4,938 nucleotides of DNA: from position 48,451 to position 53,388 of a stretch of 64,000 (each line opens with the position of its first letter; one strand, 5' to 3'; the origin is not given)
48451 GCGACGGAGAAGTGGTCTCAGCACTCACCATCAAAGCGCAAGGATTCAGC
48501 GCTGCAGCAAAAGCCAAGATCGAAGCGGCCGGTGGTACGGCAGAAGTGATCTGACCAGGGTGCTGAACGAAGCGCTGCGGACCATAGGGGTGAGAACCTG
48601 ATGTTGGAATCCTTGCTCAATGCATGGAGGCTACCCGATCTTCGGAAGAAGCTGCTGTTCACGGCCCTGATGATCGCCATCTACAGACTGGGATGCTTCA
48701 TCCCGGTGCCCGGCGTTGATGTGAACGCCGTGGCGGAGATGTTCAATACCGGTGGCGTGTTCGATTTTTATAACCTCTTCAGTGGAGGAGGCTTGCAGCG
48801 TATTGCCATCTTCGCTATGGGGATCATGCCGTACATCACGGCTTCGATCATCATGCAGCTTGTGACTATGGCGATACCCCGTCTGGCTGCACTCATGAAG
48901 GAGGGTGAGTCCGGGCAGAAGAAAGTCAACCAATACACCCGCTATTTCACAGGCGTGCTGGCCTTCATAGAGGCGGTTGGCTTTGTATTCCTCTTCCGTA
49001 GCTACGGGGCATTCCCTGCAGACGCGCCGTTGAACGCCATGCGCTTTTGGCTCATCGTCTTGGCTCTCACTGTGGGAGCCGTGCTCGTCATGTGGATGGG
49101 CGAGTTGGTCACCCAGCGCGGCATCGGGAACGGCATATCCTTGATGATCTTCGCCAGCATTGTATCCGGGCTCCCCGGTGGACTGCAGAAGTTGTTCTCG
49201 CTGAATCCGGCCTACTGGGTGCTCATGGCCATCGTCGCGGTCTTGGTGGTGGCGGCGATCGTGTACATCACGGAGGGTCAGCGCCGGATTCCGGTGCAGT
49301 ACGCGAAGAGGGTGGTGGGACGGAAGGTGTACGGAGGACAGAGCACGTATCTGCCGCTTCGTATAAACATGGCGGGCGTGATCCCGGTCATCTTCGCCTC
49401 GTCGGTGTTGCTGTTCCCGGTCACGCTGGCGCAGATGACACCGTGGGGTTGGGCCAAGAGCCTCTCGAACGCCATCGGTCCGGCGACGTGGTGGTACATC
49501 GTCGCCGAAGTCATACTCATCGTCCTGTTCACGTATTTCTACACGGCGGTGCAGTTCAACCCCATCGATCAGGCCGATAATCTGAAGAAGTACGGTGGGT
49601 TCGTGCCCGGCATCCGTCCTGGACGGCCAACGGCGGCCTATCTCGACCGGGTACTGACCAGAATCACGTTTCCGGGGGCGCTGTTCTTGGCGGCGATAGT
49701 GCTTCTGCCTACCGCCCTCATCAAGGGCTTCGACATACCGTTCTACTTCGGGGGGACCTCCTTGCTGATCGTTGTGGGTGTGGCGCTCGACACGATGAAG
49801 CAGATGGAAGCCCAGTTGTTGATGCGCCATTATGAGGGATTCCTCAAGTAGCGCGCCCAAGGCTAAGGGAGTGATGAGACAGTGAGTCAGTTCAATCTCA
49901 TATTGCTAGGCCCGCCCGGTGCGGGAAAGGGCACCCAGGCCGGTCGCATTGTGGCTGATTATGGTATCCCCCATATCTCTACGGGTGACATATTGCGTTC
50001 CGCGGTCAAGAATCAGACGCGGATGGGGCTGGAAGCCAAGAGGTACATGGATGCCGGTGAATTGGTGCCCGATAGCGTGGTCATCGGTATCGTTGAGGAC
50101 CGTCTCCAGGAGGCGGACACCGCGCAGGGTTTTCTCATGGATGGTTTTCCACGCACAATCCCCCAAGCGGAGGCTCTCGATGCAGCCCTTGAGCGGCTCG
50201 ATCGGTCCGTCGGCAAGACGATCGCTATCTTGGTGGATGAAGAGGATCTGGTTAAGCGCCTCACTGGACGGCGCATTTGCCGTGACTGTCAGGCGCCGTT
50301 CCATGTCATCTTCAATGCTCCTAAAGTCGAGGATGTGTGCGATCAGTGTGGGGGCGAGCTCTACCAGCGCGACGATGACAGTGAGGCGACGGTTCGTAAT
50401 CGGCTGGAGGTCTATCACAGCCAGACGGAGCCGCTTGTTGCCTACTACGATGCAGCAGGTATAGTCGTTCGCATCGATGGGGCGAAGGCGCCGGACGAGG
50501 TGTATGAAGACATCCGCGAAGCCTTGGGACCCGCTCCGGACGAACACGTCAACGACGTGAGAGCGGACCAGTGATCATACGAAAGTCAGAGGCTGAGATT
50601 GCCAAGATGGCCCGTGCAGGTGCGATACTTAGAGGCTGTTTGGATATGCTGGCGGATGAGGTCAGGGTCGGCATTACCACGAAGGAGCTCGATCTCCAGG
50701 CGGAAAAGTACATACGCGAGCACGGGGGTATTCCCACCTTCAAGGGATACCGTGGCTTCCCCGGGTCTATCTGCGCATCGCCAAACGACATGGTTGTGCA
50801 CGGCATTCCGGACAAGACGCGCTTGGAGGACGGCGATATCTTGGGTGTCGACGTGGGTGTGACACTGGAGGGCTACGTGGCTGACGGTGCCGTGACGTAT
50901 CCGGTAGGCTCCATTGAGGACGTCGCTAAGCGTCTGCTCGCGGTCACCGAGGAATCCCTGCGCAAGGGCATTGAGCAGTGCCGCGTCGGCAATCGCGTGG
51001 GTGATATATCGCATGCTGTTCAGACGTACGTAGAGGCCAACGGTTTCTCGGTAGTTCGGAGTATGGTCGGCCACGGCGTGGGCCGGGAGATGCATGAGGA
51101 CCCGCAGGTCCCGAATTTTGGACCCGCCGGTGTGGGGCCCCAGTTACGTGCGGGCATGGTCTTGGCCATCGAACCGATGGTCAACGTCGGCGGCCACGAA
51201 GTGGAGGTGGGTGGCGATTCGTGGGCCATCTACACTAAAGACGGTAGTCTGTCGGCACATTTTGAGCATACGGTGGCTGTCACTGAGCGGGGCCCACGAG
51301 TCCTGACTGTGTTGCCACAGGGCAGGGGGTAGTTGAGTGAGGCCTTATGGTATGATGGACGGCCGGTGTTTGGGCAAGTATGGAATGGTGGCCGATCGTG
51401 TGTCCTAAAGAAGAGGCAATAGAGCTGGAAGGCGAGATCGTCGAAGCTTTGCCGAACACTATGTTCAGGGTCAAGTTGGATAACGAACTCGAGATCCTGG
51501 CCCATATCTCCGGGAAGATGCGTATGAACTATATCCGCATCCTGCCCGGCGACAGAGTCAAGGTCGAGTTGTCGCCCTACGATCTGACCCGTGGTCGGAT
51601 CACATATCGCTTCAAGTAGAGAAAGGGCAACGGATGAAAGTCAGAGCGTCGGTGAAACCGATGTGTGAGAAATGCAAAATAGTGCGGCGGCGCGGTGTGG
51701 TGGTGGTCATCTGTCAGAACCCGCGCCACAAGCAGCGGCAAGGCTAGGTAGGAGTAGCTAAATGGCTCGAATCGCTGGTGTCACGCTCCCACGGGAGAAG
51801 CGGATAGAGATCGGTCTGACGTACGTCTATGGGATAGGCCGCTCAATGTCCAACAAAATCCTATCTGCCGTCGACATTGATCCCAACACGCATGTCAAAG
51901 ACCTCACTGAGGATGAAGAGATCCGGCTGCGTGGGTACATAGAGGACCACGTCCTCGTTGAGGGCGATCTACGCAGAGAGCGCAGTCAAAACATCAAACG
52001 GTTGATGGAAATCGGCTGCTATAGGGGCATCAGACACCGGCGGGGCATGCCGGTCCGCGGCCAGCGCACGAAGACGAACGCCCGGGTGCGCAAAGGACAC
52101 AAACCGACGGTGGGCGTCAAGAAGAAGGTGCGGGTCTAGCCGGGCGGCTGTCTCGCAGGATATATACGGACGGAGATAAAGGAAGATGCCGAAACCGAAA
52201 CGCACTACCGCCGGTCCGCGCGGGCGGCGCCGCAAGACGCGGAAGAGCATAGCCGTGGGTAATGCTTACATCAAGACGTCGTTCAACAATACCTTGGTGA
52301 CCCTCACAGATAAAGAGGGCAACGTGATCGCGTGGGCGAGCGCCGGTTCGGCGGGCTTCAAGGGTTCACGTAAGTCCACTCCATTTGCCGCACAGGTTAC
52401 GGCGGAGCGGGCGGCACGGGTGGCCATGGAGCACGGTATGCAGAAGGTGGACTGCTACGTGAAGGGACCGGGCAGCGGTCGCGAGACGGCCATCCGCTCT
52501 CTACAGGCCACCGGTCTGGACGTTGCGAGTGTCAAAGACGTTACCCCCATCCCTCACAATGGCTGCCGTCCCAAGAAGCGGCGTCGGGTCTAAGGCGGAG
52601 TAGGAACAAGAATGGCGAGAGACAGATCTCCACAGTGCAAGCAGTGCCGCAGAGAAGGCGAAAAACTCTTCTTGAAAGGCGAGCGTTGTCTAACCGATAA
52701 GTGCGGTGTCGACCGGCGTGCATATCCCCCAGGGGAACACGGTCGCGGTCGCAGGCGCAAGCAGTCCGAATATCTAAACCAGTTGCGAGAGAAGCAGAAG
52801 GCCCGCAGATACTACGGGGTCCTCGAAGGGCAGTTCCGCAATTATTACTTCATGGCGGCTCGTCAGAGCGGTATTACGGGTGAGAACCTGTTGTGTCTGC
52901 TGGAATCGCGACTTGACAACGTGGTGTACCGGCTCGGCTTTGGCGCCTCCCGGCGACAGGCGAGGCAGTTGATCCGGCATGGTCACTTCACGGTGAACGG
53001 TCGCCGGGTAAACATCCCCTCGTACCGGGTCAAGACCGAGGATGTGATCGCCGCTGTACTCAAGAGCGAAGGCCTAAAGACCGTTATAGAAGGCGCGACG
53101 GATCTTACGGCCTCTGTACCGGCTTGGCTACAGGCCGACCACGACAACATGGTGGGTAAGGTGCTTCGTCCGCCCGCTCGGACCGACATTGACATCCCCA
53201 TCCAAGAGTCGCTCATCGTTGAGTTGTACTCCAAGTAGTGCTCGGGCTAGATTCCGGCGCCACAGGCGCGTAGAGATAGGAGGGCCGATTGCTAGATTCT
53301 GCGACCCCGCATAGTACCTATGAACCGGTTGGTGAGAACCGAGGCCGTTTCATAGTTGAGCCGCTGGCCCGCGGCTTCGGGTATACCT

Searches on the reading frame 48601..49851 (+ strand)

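Call 8: search_protein_families(library=pfam, proteins=[window:48601-49851:+])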
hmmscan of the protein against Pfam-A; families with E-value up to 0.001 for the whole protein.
window:48601-49851:+ (416 aa): 1 family
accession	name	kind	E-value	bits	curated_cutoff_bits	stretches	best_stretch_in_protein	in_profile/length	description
PF00344.25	SecY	-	2.5e-114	382.2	32.2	1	70-399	2-306/306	SecY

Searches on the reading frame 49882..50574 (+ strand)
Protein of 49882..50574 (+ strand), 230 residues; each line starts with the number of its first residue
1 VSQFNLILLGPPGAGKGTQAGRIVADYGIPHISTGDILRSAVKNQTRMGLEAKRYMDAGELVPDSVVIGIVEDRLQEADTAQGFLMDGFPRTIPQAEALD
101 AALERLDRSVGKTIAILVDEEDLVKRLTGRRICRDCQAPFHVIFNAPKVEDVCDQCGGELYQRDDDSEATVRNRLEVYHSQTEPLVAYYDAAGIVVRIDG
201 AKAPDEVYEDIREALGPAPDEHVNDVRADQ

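Call 8: search_protein_families(library=pfam, proteins=[window:49882-50574:+])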
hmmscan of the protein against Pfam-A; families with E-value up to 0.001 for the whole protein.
window:49882-50574:+ (230 aa): 5 families
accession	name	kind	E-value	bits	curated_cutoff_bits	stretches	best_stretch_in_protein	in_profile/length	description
PF00406.28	ADK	-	1.6e-55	187.9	26.8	1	8-193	1-150/151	Adenylate kinase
PF13207.12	AAA_17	-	6.1e-28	98.2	27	1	9-131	1-123/136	AAA domain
PF05191.20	ADK_lid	-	3.3e-16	59.3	26.6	1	130-165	1-36/36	Adenylate kinase, active site lid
PF13671.12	AAA_33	-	0.00042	21.1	27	0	7-131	3-119/143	AAA domain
PF17213.9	Hydin_ADK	-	0.00091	19.8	27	0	62-88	169-195/196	Hydin Adenylate kinase-like domain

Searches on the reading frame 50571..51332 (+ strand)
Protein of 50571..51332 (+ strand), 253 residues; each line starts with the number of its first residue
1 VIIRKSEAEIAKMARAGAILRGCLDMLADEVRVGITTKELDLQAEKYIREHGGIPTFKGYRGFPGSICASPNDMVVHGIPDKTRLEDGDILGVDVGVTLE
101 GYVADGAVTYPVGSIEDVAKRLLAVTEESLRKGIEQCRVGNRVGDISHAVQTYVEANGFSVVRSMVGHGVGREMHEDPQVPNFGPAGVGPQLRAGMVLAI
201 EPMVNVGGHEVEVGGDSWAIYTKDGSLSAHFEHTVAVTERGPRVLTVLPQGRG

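Call 8: search_protein_families(library=pfam, proteins=[window:50571-51332:+])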
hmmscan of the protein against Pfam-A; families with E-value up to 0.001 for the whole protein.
window:50571-51332:+ (253 aa): 1 family
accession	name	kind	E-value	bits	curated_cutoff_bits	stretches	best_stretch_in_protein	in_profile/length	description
PF00557.29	Peptidase_M24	-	7e-51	173.4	23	1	12-239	2-208/208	Metallopeptidase family M24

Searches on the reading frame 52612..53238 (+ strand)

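Call 8: search_protein_families(library=pfam, proteins=[window:52612-53238:+])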
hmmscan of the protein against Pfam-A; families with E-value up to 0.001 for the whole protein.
window:52612-53238:+ (208 aa): 3 families
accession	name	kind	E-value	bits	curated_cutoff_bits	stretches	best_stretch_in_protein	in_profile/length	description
PF00163.24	Ribosomal_S4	-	3.5e-33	114.6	23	1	5-98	3-95/95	Ribosomal protein S4/S9 N-terminal domain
PF01479.30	S4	-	5.2e-23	80.9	22.8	1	100-146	2-48/48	S4 domain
PF22421.1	SYY_C-terminal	-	8.2e-05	22.9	27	1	107-146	27-66/83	Tyrosine--tRNA ligase SYY-like C-terminal domain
